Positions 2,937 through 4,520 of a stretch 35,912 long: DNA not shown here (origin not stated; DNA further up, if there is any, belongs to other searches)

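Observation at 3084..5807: Single-polypeptide fusion of a class-III aminotransferase with an acyl-ACP-reductase-like domain (possible thioester-to-amine module)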

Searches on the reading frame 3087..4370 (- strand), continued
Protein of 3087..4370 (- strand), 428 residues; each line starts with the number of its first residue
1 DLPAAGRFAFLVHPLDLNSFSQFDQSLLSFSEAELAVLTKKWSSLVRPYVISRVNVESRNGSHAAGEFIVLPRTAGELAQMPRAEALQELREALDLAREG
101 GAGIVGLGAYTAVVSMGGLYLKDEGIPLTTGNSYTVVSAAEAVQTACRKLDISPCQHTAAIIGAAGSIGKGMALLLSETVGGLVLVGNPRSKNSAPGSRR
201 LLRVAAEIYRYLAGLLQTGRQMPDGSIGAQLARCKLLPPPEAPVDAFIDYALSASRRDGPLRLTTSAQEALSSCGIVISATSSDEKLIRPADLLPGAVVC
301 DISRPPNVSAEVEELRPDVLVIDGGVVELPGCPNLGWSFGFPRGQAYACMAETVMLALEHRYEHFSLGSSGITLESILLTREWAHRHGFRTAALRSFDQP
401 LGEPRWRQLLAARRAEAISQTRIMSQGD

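Call 42: search_protein_families(library=pfam, proteins=[P0122, P0128, P0134, P0133, P0176, P0266, P0126], max_evalue=0.00001)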
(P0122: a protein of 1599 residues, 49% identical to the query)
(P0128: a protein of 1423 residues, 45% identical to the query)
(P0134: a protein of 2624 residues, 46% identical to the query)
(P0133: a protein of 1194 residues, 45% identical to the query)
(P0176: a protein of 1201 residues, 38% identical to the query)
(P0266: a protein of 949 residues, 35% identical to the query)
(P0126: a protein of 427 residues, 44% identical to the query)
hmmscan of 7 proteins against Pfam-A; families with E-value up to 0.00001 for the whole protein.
P0122 (1599 aa): 4 families
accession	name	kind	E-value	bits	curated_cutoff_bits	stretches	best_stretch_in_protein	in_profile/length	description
PF00202.27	Aminotran_3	-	4.5e-88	296.1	30.5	1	735-1132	9-403/403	Aminotransferase class-III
PF00501.34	AMP-binding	-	9.1e-43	146.9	29.9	1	46-419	17-378/384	AMP-binding enzyme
PF00550.31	PP-binding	-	3.6e-09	37.2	20.8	1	617-684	1-67/67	Phosphopantetheine attachment site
PF02882.25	THF_DHG_CYH_C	-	7.6e-06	25.8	27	0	1439-1477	70-107/160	Tetrahydrofolate dehydrogenase/cyclohydrolase, NAD(P)-binding domain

P0128 (1423 aa): 3 families
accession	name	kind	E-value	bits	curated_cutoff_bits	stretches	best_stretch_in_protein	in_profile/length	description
PF00202.27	Aminotran_3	-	2.7e-86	290.2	30.5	1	32-429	11-402/403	Aminotransferase class-III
PF00501.34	AMP-binding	-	6.6e-67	226.4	29.9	1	929-1272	5-384/384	AMP-binding enzyme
PF13193.12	AMP-binding_C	-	1.6e-16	61.4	24.5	1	1323-1400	2-76/76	AMP-binding enzyme C-terminal domain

P0134 (2624 aa): 5 families
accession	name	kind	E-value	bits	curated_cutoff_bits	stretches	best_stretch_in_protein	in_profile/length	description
PF00501.34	AMP-binding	-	2.7e-127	425.2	29.9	2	23-414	7-384/384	AMP-binding enzyme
PF00202.27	Aminotran_3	-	5.4e-84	282.7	30.5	1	1782-2173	12-399/403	Aminotransferase class-III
PF00155.27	Aminotran_1_2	-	2.5e-50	172.1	19.7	1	725-1068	2-360/361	Aminotransferase class I and II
PF23024.1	AMP-dom_DIP2-like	-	2.4e-25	89.1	27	2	1538-1646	2-107/110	Disco-interacting protein 2-like, AMP domain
PF00550.31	PP-binding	-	6.4e-18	65.2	20.8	2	1680-1741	3-64/67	Phosphopantetheine attachment site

P0133 (1194 aa): 4 families
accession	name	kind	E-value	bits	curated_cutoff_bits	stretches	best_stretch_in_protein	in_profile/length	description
PF00202.27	Aminotran_3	-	9.6e-82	275.2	30.5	1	341-732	13-400/403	Aminotransferase class-III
PF23024.1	AMP-dom_DIP2-like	-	8.8e-17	61.6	27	1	86-194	2-107/110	Disco-interacting protein 2-like, AMP domain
PF00550.31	PP-binding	-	1.4e-08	35.3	20.8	1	236-299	2-65/67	Phosphopantetheine attachment site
PF00501.34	AMP-binding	-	2.7e-07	30.2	29.9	1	2-43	343-384/384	AMP-binding enzyme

P0176 (1201 aa): 3 families
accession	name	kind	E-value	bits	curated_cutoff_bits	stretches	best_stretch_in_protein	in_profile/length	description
PF00501.34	AMP-binding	-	2.1e-55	188.6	29.9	1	706-1052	9-383/384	AMP-binding enzyme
PF00202.27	Aminotran_3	-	3.3e-34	118.7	30.5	1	1-182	219-389/403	Aminotransferase class-III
PF13193.12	AMP-binding_C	-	6.2e-14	53.1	24.5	1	1103-1181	1-76/76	AMP-binding enzyme C-terminal domain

P0266 (949 aa): 3 families
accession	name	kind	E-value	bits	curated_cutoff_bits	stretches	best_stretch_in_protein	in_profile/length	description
PF00501.34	AMP-binding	-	1.1e-58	199.3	29.9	1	461-807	3-380/384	AMP-binding enzyme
PF13193.12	AMP-binding_C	-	6e-13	50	24.5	1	862-942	2-76/76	AMP-binding enzyme C-terminal domain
PF01488.26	Shikimate_DH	-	2.7e-06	28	24.3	0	272-320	67-122/138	Shikimate / quinate 5-dehydrogenase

P0126 (427 aa): 0 families

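Call 43: fold_search(model_id=the predicted structure, library=pdb)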
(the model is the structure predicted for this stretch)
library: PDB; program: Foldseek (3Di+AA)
matches with E <= 10: 1603; with E <= 0.001: 56
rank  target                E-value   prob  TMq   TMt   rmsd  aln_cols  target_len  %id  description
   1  6jzy_A                2.8e-21  1.00  0.61  0.75   4.6       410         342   23  Crystal structure of AAR with NADPH and stearyl in complex with ADO binding a long chain carbohydrate (released 2020-04-01)
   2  6jzz_A                4.2e-21  1.00  0.62  0.75   4.8       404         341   23  The crystal structure of AAR-C294S in complex with ADO. (released 2020-04-01)
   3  6jzu_A                8.5e-21  1.00  0.62  0.76   4.6       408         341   22  The crystal structure of acyl-acyl carrier protein (acyl-ACP) reductase (AAR) in complex with aldehyde deformylating o (released 2020-04-01)
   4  6jzq_A                5.5e-20  1.00  0.61  0.75   4.7       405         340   22  The crystal structure of acyl-acyl carrier protein (acyl-ACP) reductase (AAR) (released 2020-04-01)
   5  6jzq_C                1.1e-18  1.00  0.62  0.75   4.5       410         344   23  The crystal structure of acyl-acyl carrier protein (acyl-ACP) reductase (AAR) (released 2020-04-01)
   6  6jzq_D                1.7e-18  1.00  0.61  0.75   5.0       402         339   22  The crystal structure of acyl-acyl carrier protein (acyl-ACP) reductase (AAR) (released 2020-04-01)
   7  6jzq_B                1.7e-18  1.00  0.62  0.76   4.6       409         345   23  The crystal structure of acyl-acyl carrier protein (acyl-ACP) reductase (AAR) (released 2020-04-01)
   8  9e4s_A                1.5e-15  1.00  0.63  0.64   5.6       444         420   16  TAD from Carmabin Biosynthetic Pathway - Crystal Form 1 (released 2025-02-26)
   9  9e4x_A                1.6e-15  1.00  0.61  0.67   5.6       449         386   15  TAD from Carmabin Biosynthetic Pathway - Crystal Form 2 (released 2025-02-26)
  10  9e50_B                3.0e-15  1.00  0.60  0.67   6.4       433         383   16  TAD from Carmabin Biosynthetic Pathway in complex with NAD - Crystal Form 2 (released 2025-02-26)
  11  9e4s_B                9.1e-15  1.00  0.62  0.65   5.6       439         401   15  TAD from Carmabin Biosynthetic Pathway - Crystal Form 1 (released 2025-02-26)
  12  9e4u_A                9.1e-15  1.00  0.63  0.64   5.6       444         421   16  TAD from Carmabin Biosynthetic Pathway in complex with NADH - Crystal Form 1 (released 2025-02-26)
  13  9e56_A                9.1e-15  1.00  0.60  0.66   6.3       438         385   16  TAD from Carmabin Biosynthetic Pathway with Disulfide between Cys2238 and Dephosphocoenzyme A - Crystal Form 2 (released 2025-02-26)
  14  9e50_A                1.4e-14  1.00  0.60  0.65   6.1       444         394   15  TAD from Carmabin Biosynthetic Pathway in complex with NAD - Crystal Form 2 (released 2025-02-26)
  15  9e4x_B                3.3e-14  1.00  0.63  0.70   5.2       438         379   15  TAD from Carmabin Biosynthetic Pathway - Crystal Form 2 (released 2025-02-26)
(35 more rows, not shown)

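Call 58: list_cluster_members(proteins=[P0182, P0203, P0210, P0122, P0128, P0134, P0126, P0127, P0266, P0125])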
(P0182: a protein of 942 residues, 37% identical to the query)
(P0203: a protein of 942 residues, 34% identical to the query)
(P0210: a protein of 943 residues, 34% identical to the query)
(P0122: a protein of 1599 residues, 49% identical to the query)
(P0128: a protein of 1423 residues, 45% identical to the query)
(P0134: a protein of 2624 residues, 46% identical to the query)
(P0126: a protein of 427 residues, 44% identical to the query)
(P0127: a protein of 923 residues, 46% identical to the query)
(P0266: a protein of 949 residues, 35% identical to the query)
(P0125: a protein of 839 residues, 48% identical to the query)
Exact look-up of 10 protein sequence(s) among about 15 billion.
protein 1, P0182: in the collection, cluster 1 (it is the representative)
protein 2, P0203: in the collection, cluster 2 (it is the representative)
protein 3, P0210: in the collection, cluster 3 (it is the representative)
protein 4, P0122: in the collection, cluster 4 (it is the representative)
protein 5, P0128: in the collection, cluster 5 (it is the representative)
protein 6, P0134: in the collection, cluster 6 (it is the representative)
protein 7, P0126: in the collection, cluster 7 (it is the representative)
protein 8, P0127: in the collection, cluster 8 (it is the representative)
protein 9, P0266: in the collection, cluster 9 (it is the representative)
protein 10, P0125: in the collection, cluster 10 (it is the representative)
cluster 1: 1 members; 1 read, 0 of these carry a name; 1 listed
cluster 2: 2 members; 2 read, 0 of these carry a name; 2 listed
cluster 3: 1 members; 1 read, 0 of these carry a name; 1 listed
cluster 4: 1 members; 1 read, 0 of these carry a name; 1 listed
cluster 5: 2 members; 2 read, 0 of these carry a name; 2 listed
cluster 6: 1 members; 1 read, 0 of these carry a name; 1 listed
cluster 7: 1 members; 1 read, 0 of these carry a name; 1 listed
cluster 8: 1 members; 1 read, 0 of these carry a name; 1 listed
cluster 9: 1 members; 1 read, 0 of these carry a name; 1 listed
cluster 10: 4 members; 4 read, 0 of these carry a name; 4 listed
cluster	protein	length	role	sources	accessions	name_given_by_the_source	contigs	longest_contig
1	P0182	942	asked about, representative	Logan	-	-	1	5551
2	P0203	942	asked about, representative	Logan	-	-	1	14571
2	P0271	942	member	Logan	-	-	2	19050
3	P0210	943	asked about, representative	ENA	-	-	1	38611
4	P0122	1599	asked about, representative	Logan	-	-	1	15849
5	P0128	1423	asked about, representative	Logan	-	-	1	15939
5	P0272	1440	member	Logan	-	-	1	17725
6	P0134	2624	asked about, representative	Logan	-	-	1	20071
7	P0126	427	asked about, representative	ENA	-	-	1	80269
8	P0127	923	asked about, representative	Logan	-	-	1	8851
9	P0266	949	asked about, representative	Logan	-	-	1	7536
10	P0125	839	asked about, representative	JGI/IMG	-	-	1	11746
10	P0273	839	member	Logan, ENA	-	-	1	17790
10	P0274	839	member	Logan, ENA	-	-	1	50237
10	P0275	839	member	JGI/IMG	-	-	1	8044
